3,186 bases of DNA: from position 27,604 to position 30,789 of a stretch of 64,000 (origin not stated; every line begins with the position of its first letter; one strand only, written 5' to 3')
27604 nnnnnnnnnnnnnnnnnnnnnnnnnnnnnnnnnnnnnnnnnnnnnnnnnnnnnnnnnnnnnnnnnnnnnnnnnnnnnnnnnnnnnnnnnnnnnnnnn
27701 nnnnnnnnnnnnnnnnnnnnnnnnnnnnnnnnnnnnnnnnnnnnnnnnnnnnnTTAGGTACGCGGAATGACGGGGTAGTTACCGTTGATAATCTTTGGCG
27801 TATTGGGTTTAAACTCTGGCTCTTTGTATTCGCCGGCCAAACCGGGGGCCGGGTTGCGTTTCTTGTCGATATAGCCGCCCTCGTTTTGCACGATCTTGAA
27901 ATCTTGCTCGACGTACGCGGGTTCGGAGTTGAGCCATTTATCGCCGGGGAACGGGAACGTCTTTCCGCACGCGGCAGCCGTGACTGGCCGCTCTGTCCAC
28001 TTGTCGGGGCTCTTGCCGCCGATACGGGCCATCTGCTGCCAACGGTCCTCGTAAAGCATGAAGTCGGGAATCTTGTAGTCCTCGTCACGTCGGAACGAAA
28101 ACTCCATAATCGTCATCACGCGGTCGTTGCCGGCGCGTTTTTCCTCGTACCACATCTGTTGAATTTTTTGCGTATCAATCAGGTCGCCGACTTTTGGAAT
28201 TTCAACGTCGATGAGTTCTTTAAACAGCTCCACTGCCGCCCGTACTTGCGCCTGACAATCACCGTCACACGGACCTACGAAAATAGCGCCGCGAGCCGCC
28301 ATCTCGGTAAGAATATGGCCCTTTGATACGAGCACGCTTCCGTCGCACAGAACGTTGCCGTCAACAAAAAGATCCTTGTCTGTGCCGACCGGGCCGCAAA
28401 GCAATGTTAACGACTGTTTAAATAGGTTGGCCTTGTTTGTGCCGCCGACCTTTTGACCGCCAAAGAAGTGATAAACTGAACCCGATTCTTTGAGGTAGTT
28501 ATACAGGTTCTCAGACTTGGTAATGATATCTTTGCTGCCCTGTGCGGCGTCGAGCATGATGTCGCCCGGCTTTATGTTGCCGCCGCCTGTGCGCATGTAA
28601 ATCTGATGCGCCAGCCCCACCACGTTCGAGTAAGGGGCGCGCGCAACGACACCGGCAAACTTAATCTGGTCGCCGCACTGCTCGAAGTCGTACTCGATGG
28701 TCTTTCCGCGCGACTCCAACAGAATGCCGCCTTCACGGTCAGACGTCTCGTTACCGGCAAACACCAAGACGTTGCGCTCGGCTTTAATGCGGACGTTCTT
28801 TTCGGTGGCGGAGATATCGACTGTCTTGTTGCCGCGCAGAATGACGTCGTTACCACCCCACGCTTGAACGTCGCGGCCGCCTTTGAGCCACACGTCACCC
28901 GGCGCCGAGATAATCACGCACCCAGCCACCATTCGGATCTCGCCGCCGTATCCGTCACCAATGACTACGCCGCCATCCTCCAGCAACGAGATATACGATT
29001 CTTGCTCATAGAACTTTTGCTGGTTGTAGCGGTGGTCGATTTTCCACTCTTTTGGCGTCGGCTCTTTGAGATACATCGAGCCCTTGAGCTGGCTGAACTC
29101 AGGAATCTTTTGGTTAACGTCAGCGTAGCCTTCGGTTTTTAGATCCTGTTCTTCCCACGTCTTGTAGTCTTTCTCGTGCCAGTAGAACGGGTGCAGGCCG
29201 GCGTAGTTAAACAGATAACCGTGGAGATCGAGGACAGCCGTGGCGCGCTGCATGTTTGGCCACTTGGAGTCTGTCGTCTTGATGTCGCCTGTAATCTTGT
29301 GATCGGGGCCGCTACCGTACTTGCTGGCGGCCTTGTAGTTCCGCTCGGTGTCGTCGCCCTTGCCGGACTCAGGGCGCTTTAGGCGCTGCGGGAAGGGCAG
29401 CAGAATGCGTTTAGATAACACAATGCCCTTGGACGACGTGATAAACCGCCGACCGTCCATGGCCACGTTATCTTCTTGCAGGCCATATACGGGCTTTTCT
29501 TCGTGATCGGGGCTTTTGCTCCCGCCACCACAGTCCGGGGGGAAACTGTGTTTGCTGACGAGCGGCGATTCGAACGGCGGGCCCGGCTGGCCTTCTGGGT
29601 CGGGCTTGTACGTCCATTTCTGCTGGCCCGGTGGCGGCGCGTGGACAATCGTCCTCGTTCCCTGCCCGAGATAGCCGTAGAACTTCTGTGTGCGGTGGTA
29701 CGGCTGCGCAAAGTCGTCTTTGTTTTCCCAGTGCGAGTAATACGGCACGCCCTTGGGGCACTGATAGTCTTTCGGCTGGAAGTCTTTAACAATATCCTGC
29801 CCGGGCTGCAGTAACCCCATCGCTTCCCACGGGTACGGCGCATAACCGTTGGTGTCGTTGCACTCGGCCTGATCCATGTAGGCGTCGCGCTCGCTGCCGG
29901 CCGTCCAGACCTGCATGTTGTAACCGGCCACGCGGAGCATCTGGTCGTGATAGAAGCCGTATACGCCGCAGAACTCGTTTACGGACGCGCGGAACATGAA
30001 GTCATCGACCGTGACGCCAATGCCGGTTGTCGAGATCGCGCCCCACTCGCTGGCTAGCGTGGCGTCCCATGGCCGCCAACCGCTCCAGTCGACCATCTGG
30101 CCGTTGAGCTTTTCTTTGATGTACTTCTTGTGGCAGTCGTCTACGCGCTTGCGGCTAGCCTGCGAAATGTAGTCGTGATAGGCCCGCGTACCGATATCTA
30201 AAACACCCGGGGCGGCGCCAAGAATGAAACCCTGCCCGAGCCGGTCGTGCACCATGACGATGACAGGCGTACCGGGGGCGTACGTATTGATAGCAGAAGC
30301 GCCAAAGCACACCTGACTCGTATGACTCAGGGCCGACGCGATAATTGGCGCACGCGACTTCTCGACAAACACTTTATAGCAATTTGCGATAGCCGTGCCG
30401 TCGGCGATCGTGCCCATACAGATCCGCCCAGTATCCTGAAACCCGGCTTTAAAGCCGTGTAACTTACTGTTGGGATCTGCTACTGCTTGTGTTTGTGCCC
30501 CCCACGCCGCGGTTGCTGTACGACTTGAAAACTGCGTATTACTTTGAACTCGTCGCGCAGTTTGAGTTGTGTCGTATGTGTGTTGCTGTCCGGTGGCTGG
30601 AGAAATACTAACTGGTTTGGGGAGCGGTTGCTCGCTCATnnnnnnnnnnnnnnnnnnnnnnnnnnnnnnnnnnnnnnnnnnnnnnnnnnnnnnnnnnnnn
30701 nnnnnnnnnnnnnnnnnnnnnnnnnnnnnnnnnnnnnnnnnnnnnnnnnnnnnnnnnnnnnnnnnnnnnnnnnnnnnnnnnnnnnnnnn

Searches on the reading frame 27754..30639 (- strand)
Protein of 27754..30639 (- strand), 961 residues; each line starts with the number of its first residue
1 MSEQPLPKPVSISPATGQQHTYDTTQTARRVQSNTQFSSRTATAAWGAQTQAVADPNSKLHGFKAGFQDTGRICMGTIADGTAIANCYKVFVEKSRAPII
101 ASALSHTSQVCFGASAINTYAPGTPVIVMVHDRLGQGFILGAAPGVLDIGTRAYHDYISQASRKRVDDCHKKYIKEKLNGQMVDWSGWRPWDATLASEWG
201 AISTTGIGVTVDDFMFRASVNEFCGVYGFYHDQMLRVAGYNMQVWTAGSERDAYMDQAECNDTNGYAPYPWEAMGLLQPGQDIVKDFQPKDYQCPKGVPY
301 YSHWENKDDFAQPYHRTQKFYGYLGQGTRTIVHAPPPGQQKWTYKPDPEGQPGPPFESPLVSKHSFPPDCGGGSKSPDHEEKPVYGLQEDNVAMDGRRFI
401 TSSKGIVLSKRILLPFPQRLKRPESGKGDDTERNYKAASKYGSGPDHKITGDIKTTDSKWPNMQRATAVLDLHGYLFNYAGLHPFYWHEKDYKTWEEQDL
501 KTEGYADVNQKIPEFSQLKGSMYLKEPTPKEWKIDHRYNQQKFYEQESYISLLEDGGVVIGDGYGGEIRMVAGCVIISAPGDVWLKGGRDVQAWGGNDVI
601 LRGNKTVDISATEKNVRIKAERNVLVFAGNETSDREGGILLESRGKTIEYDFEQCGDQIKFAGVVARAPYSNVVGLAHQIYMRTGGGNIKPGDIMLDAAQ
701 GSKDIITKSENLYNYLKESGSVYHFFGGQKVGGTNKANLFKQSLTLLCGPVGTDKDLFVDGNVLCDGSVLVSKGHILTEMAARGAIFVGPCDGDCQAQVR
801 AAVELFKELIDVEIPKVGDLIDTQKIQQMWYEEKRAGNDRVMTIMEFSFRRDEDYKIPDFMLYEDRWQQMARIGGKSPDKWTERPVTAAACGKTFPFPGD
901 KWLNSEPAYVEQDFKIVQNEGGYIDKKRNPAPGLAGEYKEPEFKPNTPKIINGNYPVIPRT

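Call 22: search_protein_families(library=pfam, proteins=[window:27754-30639:-], max_evalue=0.05)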
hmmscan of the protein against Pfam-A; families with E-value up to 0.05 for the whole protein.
window:27754-30639:- (961 aa): 1 family
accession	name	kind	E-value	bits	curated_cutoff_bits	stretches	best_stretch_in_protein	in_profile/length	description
PF02709.20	Glyco_transf_7C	-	0.03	14.4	23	0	209-256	5-53/78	N-terminal domain of galactosyltransferase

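Call 23: search_protein_families(library=phrogs, proteins=[window:27754-30639:-], max_evalue=0.01)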
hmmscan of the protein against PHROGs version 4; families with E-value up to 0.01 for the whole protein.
window:27754-30639:- (961 aa): 0 families
